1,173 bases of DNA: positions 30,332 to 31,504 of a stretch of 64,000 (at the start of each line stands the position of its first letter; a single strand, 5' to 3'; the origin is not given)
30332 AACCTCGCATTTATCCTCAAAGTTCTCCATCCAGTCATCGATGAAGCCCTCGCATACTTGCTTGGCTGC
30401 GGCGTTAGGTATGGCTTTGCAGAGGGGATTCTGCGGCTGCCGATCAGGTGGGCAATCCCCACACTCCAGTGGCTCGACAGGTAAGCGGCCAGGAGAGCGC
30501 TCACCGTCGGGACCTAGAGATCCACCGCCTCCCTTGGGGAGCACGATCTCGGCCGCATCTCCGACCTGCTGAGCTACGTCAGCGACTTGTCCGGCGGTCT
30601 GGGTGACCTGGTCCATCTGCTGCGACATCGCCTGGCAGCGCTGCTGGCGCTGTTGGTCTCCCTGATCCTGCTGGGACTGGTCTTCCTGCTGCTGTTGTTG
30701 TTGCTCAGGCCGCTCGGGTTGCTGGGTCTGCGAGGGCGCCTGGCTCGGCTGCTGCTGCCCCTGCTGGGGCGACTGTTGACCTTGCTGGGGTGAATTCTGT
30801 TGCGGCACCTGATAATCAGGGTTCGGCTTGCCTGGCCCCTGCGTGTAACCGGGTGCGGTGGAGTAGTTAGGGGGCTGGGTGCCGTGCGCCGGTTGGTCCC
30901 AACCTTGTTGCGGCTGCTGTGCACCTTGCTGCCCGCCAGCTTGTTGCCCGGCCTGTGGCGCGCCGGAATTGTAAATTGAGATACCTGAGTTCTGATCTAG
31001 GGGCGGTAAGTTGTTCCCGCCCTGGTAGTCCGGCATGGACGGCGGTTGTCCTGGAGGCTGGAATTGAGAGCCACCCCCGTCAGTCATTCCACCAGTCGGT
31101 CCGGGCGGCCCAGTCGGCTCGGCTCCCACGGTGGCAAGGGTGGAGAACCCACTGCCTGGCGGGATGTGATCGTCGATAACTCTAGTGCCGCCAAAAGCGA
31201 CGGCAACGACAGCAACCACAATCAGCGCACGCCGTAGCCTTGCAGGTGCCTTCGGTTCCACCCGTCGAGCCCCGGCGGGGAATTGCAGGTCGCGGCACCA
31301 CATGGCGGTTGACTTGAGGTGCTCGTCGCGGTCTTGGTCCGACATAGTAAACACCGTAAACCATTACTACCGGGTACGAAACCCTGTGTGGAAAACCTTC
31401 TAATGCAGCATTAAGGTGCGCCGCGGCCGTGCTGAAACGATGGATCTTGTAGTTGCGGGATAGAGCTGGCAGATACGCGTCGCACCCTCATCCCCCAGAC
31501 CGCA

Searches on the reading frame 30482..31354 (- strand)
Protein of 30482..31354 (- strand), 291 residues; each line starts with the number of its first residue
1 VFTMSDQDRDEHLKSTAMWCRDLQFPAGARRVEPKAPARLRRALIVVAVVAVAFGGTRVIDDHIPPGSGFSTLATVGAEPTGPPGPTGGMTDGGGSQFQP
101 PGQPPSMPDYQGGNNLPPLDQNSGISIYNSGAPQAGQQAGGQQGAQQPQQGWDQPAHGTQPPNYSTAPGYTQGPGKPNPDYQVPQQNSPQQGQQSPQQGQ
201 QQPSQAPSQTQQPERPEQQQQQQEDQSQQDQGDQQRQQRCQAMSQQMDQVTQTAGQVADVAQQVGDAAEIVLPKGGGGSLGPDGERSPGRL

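Call 20: search_dna_similar(query=window:30482-31354:-, collection=phages, mode=protein, max_rows=40, max_evalue=0.001)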
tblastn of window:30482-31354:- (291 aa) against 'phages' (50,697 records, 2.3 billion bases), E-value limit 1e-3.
Records with a match: 24; places in all: 26; records where one place covers at least 80% of the query: 0.
Best place of each record, by identity: 95-99% 1; 60-80% 23.
By first word of the organism name: Mycobacterium 24.
By host as written in the record: Mycobacterium abscessus GD43A 3; Mycobacterium abscessus GD79 1; Mycobacterium abscessus T46 1; Mycobacterium chelonae strain ATCC 35752 1; Mycobacterium abscessus GD88 1; Mycobacterium abscessus T49 1; Mycobacterium abscessus GD12 1; Mycobacterium abscessus T48 1; and 14 more.
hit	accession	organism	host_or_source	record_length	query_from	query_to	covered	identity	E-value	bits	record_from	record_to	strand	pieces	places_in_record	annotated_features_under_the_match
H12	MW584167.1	Mycobacterium phage prophiGD43A-5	Mycobacterium abscessus GD43A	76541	1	181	62%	97.8%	2e-58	207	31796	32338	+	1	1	63: hypothetical protein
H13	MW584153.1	Mycobacterium phage prophi79-1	Mycobacterium abscessus GD79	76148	1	181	62%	72.9%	1e-27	117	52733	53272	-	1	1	71: hypothetical protein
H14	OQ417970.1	Mycobacterium phage prophiT46-2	Mycobacterium abscessus T46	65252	1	181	62%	72.9%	4e-27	116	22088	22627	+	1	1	46: hypothetical protein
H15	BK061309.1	Mycobacterium phage McProf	Mycobacterium chelonae strain ATCC 35752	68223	4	181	61%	60.1%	7e-21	98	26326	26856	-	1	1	50: hypothetical protein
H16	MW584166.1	Mycobacterium phage prophi88-1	Mycobacterium abscessus GD88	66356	25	181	54%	64.3%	8e-18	89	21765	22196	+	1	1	43: hypothetical protein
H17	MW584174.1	Mycobacterium phage prophi_GD43-6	Mycobacterium abscessus GD43A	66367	25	181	54%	64.3%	8e-18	89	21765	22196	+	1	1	43: hypothetical protein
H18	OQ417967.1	Mycobacterium phage prophiT49-1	Mycobacterium abscessus T49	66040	25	181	54%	63.7%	7e-18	89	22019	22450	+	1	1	42: hypothetical protein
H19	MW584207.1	Mycobacterium phage prophiGD12-2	Mycobacterium abscessus GD12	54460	55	181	44%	78.0%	8e-17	86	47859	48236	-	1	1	80: meltallopeptidase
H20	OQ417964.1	Mycobacterium phage prophiT48-1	Mycobacterium abscessus T48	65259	54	181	44%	76.6%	2e-25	111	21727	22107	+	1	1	44: hypothetical protein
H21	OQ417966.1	Mycobacterium phage prophiT36-1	Mycobacterium abscessus T36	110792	54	181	44%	76.6%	2e-25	111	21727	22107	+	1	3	44: hypothetical protein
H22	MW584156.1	Mycobacterium phage prophiGD44-1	Mycobacterium abscessus GD44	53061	25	181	54%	60.1%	1e-14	80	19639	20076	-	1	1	34: membrane protein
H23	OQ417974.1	Mycobacterium phage prophiCCUG48898T-1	Mycobacterium abscessus CCUG48898T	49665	54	181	44%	67.2%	1e-17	89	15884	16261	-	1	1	29: hypothetical protein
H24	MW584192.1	Mycobacterium phage prophi91-1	Mycobacterium abscessus GD91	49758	55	181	44%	67.7%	5e-17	87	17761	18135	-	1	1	32: membrane protein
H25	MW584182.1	Mycobacterium phage prophiGD43A-3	Mycobacterium abscessus GD43A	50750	54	181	44%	66.4%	9e-17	86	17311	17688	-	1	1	31: membrane protein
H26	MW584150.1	Mycobacterium phage prophi100A-2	Mycobacterium abscessus GD100A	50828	54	181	44%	66.4%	9e-17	86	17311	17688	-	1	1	31: membrane protein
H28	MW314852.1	Mycobacterium phage phiGD57-1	GD35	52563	54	181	44%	65.9%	3e-14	79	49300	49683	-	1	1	65: hypothetical protein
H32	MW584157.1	Mycobacterium phage prophi68-1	Mycobacterium abscessus GD68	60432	107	181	26%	64.5%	1e-14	79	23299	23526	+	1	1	40: membrane protein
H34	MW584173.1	Mycobacterium phage prophi102-2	Mycobacterium abscessus GD102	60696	107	181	26%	63.2%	3e-15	82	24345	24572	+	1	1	39: hypothetical protein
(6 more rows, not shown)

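Call 21: get_annotated_region(hit=H15, flank=3500)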
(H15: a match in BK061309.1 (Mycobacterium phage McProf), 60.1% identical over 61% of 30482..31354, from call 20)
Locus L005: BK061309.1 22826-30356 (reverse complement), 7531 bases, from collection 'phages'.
description: TPA_asm: Mycobacterium phage McProf, complete genome.
organism: Mycobacterium phage McProf (NCBI taxid 2962773)
taxonomy: Viruses; Duplodnaviria; Heunggongvirae; Uroviricota; Caudoviricetes
host: Mycobacterium chelonae strain ATCC 35752; source: -; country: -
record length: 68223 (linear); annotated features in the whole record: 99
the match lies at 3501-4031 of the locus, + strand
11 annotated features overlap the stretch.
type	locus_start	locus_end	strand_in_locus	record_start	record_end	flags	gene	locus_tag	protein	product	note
CDS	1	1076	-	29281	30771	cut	53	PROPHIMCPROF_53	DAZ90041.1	portal protein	-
CDS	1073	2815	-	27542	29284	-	52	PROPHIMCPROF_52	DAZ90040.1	terminase, large subunit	-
CDS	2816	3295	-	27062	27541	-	51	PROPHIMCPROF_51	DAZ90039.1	terminase, small subunit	-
CDS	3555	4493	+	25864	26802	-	50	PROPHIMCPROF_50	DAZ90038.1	hypothetical protein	-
CDS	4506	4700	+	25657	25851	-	49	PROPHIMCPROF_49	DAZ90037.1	membrane protein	-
CDS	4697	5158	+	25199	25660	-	48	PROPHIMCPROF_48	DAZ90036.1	membrane protein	-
CDS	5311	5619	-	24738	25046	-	47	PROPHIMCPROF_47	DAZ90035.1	HNH endonuclease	-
CDS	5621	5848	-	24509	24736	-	46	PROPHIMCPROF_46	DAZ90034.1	hypothetical protein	-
CDS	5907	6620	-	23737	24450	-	45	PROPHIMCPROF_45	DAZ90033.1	hypothetical protein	-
CDS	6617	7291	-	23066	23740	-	44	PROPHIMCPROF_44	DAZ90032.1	methyltransferase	-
CDS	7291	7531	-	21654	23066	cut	43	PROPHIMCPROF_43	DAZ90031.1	glycosyltransferase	-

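Call 22: get_annotated_region(hit=H16, flank=3500)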
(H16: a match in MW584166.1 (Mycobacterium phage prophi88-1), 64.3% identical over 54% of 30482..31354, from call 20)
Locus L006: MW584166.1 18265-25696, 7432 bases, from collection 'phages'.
description: Mycobacterium phage prophi88-1, complete genome.
organism: Mycobacterium phage prophi88-1 (NCBI taxid 2813223)
taxonomy: Viruses; Duplodnaviria; Heunggongvirae; Uroviricota; Caudoviricetes
host: Mycobacterium abscessus GD88; source: -; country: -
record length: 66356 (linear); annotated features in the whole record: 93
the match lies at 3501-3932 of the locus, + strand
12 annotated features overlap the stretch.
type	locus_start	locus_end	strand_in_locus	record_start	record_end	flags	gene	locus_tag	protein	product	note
CDS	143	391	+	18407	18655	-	36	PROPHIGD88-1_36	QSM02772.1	hypothetical protein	-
CDS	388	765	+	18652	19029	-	37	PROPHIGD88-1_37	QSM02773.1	hypothetical protein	-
CDS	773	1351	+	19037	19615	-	38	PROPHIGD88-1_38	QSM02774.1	DNA recombinase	-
CDS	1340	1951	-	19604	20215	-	39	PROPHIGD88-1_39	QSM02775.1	hypothetical protein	-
CDS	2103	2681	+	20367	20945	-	40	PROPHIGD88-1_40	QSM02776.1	hypothetical protein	-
CDS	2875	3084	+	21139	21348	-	41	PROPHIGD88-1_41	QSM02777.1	hypothetical protein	-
CDS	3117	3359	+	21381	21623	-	42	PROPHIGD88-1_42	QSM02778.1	hypothetical protein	-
CDS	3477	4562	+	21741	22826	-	43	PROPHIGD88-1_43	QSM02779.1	hypothetical protein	-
CDS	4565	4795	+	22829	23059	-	44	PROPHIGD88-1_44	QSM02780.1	hypothetical protein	-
CDS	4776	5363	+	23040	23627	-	45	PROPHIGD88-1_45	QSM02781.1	hypothetical protein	-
CDS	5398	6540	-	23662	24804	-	46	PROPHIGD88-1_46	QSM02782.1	hypothetical protein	-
CDS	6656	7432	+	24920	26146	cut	47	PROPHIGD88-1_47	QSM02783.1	DNA methylase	-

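Call 23: get_annotated_region(hit=H19, flank=3500)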
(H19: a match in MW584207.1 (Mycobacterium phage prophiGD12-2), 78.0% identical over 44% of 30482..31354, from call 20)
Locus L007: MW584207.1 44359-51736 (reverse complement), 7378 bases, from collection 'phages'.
description: Mycobacterium phage prophiGD12-2, complete genome.
organism: Mycobacterium phage prophiGD12-2 (NCBI taxid 2813240)
taxonomy: Viruses; Duplodnaviria; Heunggongvirae; Uroviricota; Caudoviricetes
host: Mycobacterium abscessus GD12; source: -; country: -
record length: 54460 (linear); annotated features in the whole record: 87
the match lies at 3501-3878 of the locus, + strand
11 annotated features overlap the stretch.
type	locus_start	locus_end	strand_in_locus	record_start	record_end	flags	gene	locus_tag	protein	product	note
CDS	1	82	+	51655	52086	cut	85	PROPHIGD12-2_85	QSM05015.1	hypothetical protein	-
CDS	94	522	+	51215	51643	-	84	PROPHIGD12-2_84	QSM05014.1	hypothetical protein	-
CDS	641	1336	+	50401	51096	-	83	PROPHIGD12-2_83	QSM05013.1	YcdA-like lipoprotein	-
CDS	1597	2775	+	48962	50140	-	82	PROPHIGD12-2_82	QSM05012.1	Fic family protein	-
CDS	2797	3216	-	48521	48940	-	81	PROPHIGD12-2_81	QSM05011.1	hypothetical protein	-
CDS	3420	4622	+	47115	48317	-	80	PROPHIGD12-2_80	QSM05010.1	meltallopeptidase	-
CDS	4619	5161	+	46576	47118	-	79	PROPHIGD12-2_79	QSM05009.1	meltalloproteinase inhibitor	-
CDS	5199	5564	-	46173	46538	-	78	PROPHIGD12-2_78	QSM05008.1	hypothetical protein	-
CDS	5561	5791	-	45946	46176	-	77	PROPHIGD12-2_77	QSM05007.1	holin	-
CDS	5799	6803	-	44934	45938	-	76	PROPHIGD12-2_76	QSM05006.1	lysin B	-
CDS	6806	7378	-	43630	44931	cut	75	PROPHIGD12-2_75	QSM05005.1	lysin A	-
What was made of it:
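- In prophiGD12-2 it lies next to the lysis genes (call 23).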

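Call 24: get_annotated_region(hit=H22, flank=3500)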
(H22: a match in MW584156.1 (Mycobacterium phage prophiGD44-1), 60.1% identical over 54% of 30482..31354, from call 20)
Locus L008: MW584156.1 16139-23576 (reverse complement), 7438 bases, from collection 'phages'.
description: Mycobacterium phage prophiGD44-1, complete genome.
organism: Mycobacterium phage prophiGD44-1 (NCBI taxid 2813265)
taxonomy: Viruses; Duplodnaviria; Heunggongvirae; Uroviricota; Caudoviricetes
host: Mycobacterium abscessus GD44; source: -; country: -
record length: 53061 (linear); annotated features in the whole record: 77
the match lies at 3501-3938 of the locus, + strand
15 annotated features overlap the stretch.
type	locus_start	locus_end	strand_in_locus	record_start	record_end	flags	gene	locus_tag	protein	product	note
CDS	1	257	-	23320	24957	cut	43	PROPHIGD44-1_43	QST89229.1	terminase large subunit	-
CDS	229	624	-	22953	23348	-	42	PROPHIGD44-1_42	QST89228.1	terminase small subunit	-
CDS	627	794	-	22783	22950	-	41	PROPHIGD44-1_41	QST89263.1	hypothetical protein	-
CDS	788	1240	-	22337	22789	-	40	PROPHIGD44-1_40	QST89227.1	polynucleotide kinase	-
CDS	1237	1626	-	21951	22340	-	39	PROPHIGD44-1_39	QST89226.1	HNH endonuclease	-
CDS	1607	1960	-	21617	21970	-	38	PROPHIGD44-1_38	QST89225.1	hypothetical protein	-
CDS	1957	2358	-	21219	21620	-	37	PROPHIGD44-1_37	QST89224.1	hypothetical protein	-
CDS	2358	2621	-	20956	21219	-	36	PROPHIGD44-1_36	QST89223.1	hypothetical protein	-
CDS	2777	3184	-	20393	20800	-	35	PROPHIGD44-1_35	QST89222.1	hypothetical protein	-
CDS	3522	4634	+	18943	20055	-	34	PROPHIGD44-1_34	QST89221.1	membrane protein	-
CDS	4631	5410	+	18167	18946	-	33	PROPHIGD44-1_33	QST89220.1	hypothetical protein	-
CDS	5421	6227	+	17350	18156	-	32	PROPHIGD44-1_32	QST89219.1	hypothetical protein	-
CDS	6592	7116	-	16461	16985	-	31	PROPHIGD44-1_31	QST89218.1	hypothetical protein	-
CDS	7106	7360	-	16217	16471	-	30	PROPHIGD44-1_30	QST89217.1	hypothetical protein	-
CDS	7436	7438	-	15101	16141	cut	29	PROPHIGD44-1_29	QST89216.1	MerR-like helix-turn-helix DNA binding protein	-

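Call 25: get_annotated_region(hit=H23, flank=3500)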
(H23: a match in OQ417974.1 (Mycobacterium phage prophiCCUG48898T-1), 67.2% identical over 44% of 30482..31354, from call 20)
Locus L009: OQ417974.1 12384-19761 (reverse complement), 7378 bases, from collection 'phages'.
description: Mycobacterium phage prophiCCUG48898T-1, complete genome.
organism: Mycobacterium phage prophiCCUG48898T-1 (NCBI taxid 3032450)
taxonomy: Viruses; Duplodnaviria; Heunggongvirae; Uroviricota; Caudoviricetes
host: Mycobacterium abscessus CCUG48898T; source: -; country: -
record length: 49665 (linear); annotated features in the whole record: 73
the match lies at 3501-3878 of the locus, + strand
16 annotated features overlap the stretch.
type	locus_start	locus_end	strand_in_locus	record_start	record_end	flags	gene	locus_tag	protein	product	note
CDS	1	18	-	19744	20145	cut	39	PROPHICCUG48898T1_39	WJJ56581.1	terminase small subunit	-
CDS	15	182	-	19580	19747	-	38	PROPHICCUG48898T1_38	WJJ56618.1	hypothetical protein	-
CDS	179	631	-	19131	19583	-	37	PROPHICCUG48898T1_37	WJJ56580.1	polynucleotide kinase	-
CDS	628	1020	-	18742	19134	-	36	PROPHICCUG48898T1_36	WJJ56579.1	HNH endonuclease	-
CDS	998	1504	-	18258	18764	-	35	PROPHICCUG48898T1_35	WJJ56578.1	hypothetical protein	-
CDS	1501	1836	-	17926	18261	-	34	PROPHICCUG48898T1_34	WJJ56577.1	hypothetical protein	-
CDS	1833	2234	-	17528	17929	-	33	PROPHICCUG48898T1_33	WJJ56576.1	hypothetical protein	-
CDS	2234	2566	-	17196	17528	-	32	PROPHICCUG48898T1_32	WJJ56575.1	hypothetical protein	-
CDS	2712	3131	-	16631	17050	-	31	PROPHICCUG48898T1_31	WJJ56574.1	hypothetical protein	-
CDS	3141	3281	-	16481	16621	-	30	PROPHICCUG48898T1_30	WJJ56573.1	hypothetical protein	-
CDS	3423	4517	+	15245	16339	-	29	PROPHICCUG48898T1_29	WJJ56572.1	hypothetical protein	-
CDS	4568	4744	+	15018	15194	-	28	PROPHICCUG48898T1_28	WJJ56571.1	hypothetical protein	-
CDS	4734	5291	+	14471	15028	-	27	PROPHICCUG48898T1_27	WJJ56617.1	hypothetical protein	-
CDS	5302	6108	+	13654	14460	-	26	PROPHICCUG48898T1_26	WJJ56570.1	DNA binding protein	-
CDS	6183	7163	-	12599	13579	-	25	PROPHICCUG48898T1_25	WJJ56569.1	hypothetical protein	-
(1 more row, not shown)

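Call 26: get_annotated_region(hit=H25, flank=3500)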
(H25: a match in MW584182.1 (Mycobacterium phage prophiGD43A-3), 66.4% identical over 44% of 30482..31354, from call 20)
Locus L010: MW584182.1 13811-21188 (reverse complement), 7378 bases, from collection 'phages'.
description: Mycobacterium phage prophiGD43A-3, complete genome.
organism: Mycobacterium phage prophiGD43A-3 (NCBI taxid 2813262)
taxonomy: Viruses; Duplodnaviria; Heunggongvirae; Uroviricota; Caudoviricetes
host: Mycobacterium abscessus GD43A; source: -; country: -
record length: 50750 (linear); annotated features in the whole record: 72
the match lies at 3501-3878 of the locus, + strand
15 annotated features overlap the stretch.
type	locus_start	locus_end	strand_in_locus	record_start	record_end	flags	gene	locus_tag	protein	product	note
CDS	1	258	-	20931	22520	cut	40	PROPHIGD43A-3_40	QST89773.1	terminase large subunit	-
CDS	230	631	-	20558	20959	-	39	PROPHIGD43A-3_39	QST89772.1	terminase small subunit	-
CDS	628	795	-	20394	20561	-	38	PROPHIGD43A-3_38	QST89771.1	hypothetical protein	-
CDS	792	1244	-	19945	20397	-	37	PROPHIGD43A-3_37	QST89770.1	polynucleotide kinase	-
CDS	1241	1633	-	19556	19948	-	36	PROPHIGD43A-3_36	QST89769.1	HNH endonuclease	-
CDS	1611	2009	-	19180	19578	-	35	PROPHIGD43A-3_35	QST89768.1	hypothetical protein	-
CDS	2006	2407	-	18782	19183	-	34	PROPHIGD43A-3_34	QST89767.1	hypothetical protein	-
CDS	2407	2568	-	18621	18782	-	33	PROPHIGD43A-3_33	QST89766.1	hypothetical protein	-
CDS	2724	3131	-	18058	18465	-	32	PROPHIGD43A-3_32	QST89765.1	hypothetical protein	-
CDS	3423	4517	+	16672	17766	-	31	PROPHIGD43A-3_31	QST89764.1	membrane protein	-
CDS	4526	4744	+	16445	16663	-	30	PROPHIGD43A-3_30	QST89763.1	hypothetical protein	-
CDS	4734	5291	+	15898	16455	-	29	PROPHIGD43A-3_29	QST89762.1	hypothetical protein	-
CDS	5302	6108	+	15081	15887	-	28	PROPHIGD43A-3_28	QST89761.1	hypothetical protein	-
CDS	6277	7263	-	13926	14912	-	27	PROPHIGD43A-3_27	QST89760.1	hypothetical protein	-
CDS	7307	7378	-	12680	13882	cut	26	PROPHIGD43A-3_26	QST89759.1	helix-turn-helix DNA binding domain protein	-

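Call 27: get_annotated_region(hit=H28, flank=3500)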
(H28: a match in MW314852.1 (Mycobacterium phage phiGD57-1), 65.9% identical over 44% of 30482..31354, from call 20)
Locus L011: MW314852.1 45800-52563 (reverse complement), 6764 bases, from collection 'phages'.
description: Mycobacterium phage phiGD57-1, complete genome.
organism: Mycobacterium phage phiGD57-1 (NCBI taxid 2794957)
taxonomy: Viruses; Duplodnaviria; Heunggongvirae; Uroviricota; Caudoviricetes
host: GD35; source: -; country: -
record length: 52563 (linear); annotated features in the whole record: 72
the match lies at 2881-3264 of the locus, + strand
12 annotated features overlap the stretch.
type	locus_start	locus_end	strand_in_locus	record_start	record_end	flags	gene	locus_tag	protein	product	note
CDS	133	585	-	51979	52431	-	72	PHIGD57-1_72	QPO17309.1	polynucleotide kinase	-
CDS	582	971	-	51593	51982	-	71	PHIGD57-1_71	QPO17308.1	HNH endonuclease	-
CDS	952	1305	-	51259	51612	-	70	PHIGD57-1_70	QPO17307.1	hypothetical protein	-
CDS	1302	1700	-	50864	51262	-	69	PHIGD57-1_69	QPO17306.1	hypothetical protein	-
CDS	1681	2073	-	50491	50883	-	68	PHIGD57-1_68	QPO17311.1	hypothetical protein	-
CDS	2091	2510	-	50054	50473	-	67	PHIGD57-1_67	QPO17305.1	hypothetical protein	-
CDS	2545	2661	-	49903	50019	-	66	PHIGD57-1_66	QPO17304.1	hypothetical protein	-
CDS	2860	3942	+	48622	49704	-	65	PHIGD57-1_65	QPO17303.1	hypothetical protein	-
CDS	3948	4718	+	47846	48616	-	64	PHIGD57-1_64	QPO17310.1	hypothetical protein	-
CDS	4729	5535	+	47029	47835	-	63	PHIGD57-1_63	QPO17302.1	helix-turn-helix DNA binding domain protein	-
CDS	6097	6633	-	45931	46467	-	62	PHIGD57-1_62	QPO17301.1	hypothetical protein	-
CDS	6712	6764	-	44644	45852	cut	61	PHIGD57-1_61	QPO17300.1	helix-turn-helix DNA binding domain protein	-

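Call 28: get_annotated_region(hit=H32, flank=3500)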
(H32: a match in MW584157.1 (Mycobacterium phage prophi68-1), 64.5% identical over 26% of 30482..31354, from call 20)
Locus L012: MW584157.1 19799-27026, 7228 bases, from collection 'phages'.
description: Mycobacterium phage prophi68-1, complete genome.
organism: Mycobacterium phage prophi68-1 (NCBI taxid 2813220)
taxonomy: Viruses; Duplodnaviria; Heunggongvirae; Uroviricota; Caudoviricetes
host: Mycobacterium abscessus GD68; source: -; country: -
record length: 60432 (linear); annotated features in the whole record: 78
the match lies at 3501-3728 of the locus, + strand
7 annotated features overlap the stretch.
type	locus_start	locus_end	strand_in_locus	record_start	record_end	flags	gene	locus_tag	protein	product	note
CDS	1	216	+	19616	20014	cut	37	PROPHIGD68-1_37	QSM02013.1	HNH endonuclease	-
CDS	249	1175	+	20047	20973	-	38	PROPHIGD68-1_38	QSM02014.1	RepA-like replication initiator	-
CDS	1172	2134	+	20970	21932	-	39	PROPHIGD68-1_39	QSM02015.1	helix-turn-helix DNA binding protein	-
CDS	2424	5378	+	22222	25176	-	40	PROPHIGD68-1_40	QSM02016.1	membrane protein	-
CDS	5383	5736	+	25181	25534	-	41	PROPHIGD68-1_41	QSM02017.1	hypothetical protein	-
CDS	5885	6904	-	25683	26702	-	42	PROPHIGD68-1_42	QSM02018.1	GTP pyrophosphokinase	-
CDS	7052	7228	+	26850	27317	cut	43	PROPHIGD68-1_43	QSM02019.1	holin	-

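Call 29: get_annotated_region(hit=H34, flank=3500)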
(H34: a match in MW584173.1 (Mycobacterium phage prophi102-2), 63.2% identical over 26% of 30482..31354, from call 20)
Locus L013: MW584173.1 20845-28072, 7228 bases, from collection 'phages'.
description: Mycobacterium phage prophi102-2, complete genome.
organism: Mycobacterium phage prophi102-2 (NCBI taxid 2813210)
taxonomy: Viruses; Duplodnaviria; Heunggongvirae; Uroviricota; Caudoviricetes
host: Mycobacterium abscessus GD102; source: -; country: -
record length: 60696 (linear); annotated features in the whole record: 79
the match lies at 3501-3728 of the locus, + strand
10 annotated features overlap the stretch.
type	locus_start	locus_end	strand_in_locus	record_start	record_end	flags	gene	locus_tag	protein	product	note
CDS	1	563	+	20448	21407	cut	34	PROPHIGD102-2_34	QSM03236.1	RecA-like replication intiator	-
CDS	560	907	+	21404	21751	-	35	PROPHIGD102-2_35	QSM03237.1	hypothetical protein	-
CDS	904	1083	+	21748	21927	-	36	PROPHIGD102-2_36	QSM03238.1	hypothetical protein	-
CDS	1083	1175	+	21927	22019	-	37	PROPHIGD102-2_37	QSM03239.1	hypothetical protein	-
CDS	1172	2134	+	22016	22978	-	38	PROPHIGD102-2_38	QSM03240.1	DNA binding protein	-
CDS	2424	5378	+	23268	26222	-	39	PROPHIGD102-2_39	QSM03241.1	hypothetical protein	-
CDS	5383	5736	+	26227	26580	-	40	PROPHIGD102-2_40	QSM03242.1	hypothetical protein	-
CDS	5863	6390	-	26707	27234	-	41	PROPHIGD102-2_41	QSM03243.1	hypothetical protein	-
CDS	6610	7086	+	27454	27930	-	42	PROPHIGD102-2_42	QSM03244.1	hypothetical protein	-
CDS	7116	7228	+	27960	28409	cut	43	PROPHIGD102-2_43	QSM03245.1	hypothetical protein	-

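Call 33: search_protein_families(library=pfam, proteins=[L005:3555-4493:+, L006:3477-4562:+, L007:3420-4622:+, L007:4619-5161:+, L008:3522-4634:+, L009:3423-4517:+, L011:2860-3942:+, L012:2424-5378:+, L012:5383-5736:+, L008:4631-5410:+], max_evalue=0.05)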
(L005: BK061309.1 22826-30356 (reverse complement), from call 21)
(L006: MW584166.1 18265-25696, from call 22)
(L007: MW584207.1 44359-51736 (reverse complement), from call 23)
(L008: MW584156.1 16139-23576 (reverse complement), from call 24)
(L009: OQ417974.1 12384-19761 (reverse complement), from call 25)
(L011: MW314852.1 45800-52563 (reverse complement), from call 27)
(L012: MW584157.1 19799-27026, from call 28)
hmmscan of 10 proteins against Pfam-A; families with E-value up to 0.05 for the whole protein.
L005:3555-4493:+ (312 aa): 0 families

L006:3477-4562:+ (361 aa): 1 family
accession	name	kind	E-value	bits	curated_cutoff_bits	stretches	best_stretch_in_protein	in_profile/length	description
PF03153.18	TFIIA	-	0.022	15.2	36.2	1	82-207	129-255/415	Transcription factor IIA, alpha/beta subunit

L007:3420-4622:+ (400 aa): 8 families
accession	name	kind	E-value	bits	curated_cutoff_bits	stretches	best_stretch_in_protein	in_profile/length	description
PF16313.11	DUF4953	-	0.00024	20.9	24.2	1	340-380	6-46/316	Met-zincin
PF00413.30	Peptidase_M10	-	0.00026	21.3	24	1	333-376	94-138/159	Matrixin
PF07998.17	Peptidase_M54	-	0.00095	19.7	24.4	1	339-379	137-177/194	Peptidase family M54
PF05572.19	Peptidase_M43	-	0.0053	17.1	23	1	333-369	56-90/152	Pregnancy-associated plasma protein-A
PF13583.11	Reprolysin_4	-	0.019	15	22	1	349-366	137-154/203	Metallo-peptidase family M12B Reprolysin-like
PF13688.12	Reprolysin_5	-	0.021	15.5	27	1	345-368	139-162/196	Metallo-peptidase family M12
PF12388.14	Peptidase_M57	-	0.024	14.8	21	1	340-363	126-149/212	Dual-action HEIGH metallo-peptidase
PF03153.18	TFIIA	-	0.033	14.6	36.2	1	82-237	129-278/415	Transcription factor IIA, alpha/beta subunit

L007:4619-5161:+ (180 aa): 1 family
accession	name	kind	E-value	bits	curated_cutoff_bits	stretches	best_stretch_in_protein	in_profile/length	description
PF12522.13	UL73_N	-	0.041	14.1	20.3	0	57-76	7-26/27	Cytomegalovirus glycoprotein N terminal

L008:3522-4634:+ (370 aa): 2 families
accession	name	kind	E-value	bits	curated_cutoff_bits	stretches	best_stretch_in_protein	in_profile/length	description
PF20721.2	C19orf12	-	0.011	16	30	1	269-337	20-86/163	C19orf12-like protein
PF03153.18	TFIIA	-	0.03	14.7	36.2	1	72-199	117-244/415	Transcription factor IIA, alpha/beta subunit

L009:3423-4517:+ (364 aa): 0 families

L011:2860-3942:+ (360 aa): 1 family
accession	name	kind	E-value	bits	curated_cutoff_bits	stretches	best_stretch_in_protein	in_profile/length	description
PF20721.2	C19orf12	-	0.012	15.8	30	1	259-327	20-86/163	C19orf12-like protein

L012:2424-5378:+ (984 aa): 0 families

L012:5383-5736:+ (117 aa): 0 families

L008:4631-5410:+ (259 aa): 0 families
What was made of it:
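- prophiGD12-2 gp80 is annotated metallopeptidase and its neighbour gp79 'metalloproteinase inhibitor' (calls 23, 33).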
